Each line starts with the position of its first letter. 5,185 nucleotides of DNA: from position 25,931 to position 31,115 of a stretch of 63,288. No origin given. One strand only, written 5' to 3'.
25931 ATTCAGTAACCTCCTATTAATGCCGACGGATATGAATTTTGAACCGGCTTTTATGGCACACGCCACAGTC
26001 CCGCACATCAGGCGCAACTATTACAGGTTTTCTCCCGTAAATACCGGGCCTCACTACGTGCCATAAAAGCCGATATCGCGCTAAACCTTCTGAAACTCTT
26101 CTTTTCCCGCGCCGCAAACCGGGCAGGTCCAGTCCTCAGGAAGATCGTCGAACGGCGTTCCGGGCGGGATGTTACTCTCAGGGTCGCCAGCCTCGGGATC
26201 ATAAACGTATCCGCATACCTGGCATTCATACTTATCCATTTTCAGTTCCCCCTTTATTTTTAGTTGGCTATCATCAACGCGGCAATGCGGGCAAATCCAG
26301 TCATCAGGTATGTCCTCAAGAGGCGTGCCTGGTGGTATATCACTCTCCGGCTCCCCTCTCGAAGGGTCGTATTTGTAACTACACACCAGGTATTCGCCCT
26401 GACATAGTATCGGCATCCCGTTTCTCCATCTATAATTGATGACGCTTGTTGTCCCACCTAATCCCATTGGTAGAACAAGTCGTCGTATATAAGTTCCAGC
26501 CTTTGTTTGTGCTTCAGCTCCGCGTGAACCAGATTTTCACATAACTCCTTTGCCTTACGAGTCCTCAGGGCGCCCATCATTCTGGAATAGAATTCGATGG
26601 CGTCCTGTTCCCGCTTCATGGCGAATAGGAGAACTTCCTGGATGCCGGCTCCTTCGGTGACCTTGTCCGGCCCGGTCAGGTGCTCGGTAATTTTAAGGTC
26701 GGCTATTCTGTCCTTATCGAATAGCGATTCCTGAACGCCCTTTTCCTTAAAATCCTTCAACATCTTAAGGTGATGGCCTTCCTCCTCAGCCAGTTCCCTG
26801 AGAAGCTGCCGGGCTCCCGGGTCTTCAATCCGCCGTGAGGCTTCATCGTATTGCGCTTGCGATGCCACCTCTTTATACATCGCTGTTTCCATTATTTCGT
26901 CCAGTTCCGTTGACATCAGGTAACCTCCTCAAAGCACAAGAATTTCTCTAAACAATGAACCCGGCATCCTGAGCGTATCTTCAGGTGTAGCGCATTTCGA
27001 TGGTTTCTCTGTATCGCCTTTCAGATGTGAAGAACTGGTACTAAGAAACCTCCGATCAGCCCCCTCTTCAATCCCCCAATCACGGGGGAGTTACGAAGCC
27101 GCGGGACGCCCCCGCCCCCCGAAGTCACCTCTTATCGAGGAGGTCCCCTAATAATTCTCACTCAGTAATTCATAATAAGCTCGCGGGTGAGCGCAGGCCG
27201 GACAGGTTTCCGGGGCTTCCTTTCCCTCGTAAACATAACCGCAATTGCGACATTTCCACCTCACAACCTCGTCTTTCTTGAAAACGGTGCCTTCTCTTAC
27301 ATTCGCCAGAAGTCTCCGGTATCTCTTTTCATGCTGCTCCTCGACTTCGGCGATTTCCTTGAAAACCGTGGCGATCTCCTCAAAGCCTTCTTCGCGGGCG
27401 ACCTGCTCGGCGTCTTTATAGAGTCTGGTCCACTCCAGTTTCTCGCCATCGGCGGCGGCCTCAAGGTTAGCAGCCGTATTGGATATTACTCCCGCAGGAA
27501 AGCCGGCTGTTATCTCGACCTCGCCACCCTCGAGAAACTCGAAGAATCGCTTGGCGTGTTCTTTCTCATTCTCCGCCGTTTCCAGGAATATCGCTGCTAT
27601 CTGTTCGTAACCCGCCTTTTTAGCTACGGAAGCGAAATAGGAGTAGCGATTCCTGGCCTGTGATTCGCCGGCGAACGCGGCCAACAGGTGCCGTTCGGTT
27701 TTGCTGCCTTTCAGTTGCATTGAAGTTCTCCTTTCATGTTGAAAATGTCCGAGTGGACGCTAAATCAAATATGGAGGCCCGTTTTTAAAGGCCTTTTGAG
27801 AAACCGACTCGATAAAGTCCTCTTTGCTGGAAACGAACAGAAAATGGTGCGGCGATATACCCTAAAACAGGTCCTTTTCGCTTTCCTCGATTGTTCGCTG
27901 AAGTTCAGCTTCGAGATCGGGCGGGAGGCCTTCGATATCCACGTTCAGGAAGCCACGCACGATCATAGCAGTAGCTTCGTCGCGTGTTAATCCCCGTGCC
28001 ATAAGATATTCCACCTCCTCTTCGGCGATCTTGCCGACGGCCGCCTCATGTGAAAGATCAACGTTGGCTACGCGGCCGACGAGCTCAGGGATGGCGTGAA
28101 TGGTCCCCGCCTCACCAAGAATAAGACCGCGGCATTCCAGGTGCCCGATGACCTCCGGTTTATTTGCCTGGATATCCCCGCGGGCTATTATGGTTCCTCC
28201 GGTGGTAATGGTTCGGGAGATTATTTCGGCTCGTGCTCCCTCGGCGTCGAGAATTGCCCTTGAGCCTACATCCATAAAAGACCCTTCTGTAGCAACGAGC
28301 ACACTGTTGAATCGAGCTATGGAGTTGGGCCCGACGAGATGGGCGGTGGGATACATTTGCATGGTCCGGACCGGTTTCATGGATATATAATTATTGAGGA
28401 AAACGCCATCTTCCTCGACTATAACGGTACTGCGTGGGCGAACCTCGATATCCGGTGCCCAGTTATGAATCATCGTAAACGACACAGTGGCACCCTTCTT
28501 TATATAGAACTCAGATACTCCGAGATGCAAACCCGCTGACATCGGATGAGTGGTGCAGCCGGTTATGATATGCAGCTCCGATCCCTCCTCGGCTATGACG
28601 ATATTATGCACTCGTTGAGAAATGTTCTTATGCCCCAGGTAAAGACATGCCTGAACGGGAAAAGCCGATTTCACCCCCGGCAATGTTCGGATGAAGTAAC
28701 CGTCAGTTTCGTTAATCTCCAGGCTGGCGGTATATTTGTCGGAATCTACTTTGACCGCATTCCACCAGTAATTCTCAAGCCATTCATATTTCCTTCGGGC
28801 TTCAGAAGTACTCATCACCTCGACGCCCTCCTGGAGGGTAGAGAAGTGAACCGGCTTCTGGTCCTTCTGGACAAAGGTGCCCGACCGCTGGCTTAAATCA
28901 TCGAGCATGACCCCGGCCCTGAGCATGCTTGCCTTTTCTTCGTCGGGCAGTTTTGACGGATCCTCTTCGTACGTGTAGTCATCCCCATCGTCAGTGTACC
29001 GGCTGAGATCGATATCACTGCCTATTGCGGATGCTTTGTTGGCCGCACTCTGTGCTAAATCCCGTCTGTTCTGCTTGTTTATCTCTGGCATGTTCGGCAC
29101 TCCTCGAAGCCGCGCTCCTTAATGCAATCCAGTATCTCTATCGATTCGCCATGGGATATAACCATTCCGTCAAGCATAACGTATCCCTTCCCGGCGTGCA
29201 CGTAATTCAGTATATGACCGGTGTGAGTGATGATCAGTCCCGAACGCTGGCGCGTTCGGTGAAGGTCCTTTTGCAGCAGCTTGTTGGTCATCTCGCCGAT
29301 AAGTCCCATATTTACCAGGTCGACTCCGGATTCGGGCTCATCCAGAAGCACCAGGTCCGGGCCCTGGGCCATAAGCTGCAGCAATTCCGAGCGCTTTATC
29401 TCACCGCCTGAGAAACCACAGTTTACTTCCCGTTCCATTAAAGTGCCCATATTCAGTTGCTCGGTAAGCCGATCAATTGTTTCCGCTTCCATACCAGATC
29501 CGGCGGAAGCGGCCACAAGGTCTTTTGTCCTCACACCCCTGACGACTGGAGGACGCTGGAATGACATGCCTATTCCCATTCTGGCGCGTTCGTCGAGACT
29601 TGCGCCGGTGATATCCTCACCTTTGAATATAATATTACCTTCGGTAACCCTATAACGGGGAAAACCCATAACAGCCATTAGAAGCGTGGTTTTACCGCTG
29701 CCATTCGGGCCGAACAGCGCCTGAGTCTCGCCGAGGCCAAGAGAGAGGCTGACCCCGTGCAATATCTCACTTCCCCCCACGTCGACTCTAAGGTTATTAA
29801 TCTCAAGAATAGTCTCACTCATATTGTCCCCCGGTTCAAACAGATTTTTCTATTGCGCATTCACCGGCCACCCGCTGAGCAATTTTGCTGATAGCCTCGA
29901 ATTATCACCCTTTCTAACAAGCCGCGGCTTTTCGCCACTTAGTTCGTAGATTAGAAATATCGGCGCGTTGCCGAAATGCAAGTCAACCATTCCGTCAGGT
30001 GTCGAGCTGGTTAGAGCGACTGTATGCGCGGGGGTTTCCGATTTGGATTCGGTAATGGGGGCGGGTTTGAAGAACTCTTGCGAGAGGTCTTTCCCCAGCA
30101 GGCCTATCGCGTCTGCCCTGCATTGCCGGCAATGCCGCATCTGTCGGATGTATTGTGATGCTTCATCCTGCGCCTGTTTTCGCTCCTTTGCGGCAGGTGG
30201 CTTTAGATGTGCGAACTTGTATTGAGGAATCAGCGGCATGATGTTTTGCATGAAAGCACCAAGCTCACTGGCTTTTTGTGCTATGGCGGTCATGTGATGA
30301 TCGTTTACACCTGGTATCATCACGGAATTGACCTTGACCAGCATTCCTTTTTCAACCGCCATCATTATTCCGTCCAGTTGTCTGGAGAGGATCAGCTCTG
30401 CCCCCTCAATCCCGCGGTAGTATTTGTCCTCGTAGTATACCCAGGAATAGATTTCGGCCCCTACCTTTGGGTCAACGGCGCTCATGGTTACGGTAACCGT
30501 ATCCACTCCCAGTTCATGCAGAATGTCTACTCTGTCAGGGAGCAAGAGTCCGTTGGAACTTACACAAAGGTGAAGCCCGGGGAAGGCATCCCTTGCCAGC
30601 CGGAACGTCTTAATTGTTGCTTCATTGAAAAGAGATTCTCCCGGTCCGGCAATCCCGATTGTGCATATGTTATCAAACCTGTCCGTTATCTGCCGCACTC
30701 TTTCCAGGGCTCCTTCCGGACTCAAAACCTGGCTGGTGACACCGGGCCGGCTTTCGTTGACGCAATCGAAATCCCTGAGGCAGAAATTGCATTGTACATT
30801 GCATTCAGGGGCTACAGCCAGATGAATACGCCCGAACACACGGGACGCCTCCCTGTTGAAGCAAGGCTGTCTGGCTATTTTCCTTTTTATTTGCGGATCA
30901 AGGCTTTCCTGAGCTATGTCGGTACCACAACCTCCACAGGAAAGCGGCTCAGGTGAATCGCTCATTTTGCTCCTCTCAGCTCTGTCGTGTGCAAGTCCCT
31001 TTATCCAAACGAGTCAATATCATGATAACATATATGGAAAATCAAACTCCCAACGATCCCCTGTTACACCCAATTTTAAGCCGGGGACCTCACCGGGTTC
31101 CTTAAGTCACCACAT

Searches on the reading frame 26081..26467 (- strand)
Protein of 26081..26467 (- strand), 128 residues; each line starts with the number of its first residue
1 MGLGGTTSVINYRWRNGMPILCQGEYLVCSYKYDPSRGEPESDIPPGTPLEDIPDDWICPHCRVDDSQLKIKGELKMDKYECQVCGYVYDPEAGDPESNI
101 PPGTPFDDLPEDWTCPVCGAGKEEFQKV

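Call 40: search_protein_families(library=ncbifam, proteins=[window:26081-26467:-], max_evalue=0.001)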
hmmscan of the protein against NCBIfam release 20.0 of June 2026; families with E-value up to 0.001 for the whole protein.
window:26081-26467:- (128 aa): 2 families
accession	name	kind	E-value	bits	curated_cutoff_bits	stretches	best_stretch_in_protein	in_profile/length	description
NF045768.1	RubredRD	equivalog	2.3e-45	152.4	90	2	77-126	1-50/54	rubredoxin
NF003954.0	PRK05452.1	equivalog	2.4e-22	79.5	711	2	76-127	422-473/479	anaerobic nitric oxide reductase flavorubredoxin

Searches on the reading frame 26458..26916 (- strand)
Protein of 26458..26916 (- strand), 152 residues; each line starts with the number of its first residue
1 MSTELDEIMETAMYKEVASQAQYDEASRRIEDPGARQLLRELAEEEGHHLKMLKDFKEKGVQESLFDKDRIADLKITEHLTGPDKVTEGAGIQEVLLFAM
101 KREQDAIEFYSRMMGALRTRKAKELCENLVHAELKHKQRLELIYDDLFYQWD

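Call 40: search_protein_families(library=ncbifam, proteins=[window:26458-26916:-], max_evalue=0.001)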
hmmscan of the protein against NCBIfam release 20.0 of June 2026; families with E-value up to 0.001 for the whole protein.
window:26458-26916:- (152 aa): 2 families
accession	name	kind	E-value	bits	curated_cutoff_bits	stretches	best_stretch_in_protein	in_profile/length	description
NF045676.1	FeExpMbfA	equivalog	6.2e-10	39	450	1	3-68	94-159/318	iron exporter MbfA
NF058679.1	EncB_fam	subfamily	9.4e-05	22.4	90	0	13-54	29-70/117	encapsulin nanocompartment ferritin-likeEncB family encapsulin nanocompartment ferritin-like cargo protein cargo protein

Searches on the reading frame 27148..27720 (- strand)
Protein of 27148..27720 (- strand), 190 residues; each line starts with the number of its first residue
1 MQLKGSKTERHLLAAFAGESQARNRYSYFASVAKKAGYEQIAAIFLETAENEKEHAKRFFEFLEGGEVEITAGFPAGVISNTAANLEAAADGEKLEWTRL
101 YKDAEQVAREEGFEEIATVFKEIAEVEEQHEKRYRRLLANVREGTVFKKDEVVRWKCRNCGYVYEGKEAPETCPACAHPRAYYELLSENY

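Call 40: search_protein_families(library=ncbifam, proteins=[window:27148-27720:-], max_evalue=0.001)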
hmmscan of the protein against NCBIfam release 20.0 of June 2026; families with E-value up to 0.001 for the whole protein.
window:27148-27720:- (190 aa): 4 families
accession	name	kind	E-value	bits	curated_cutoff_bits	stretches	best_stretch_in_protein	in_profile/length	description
NF045767.1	RuberyRbr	equivalog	6.2e-89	297.2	200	1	2-190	3-194/194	rubrerythrin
NF045783.1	Nigrythrn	equivalog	2.7e-20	73.3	340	1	8-183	29-199/202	nigerythrin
NF045720.1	rubredox_RCKP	subfamily_domain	5.8e-06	25.8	45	1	155-179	4-28/34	RCKP-type rubredoxin-like domain-containing protein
NF045676.1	FeExpMbfA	equivalog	4.5e-05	23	450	0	8-62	8-62/318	iron exporter MbfA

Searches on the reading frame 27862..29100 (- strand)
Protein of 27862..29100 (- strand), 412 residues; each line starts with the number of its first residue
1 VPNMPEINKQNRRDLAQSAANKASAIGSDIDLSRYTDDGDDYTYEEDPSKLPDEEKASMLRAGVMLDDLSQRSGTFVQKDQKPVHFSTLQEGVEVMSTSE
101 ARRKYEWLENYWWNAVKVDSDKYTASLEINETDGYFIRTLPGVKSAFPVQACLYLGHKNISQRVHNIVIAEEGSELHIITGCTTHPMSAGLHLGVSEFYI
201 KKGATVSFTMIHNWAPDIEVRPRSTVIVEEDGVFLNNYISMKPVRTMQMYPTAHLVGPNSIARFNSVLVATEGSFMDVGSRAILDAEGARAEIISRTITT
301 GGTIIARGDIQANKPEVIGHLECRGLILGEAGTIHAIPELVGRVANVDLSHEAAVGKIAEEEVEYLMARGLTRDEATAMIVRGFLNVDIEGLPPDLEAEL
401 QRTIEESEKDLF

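Call 24: search_protein_families(library=pfam, proteins=[window:27862-29100:-])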
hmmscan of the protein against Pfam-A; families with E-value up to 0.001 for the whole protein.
window:27862-29100:- (412 aa): 1 family
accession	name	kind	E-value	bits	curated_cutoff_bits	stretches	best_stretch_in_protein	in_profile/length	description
PF01458.23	SUFBD_core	-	7.5e-40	137.3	27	1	160-384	8-232/232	SUF system FeS cluster assembly, SufBD core domain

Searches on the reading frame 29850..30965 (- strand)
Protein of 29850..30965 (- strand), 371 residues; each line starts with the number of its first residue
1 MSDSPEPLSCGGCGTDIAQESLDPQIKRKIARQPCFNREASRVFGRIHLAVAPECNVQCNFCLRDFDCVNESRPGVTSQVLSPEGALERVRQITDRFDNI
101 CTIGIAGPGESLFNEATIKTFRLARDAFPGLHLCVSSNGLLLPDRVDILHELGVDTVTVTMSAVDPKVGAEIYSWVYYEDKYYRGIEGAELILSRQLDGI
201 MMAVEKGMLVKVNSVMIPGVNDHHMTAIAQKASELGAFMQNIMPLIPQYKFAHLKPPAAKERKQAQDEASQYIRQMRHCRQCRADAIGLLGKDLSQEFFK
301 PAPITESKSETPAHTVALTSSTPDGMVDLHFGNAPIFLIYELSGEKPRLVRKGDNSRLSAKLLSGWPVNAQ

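Call 24: search_protein_families(library=pfam, proteins=[window:29850-30965:-])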
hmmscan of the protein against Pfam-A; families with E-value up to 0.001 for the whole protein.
window:29850-30965:- (371 aa): 2 families
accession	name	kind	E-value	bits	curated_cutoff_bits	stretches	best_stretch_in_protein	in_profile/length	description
PF04055.27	Radical_SAM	-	6.5e-17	62.6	29.5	1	52-230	4-164/166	Radical SAM superfamily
PF02579.22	Nitro_FeMo-Co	-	0.00069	20.3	26.3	0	324-353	2-31/94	Dinitrogenase iron-molybdenum cofactor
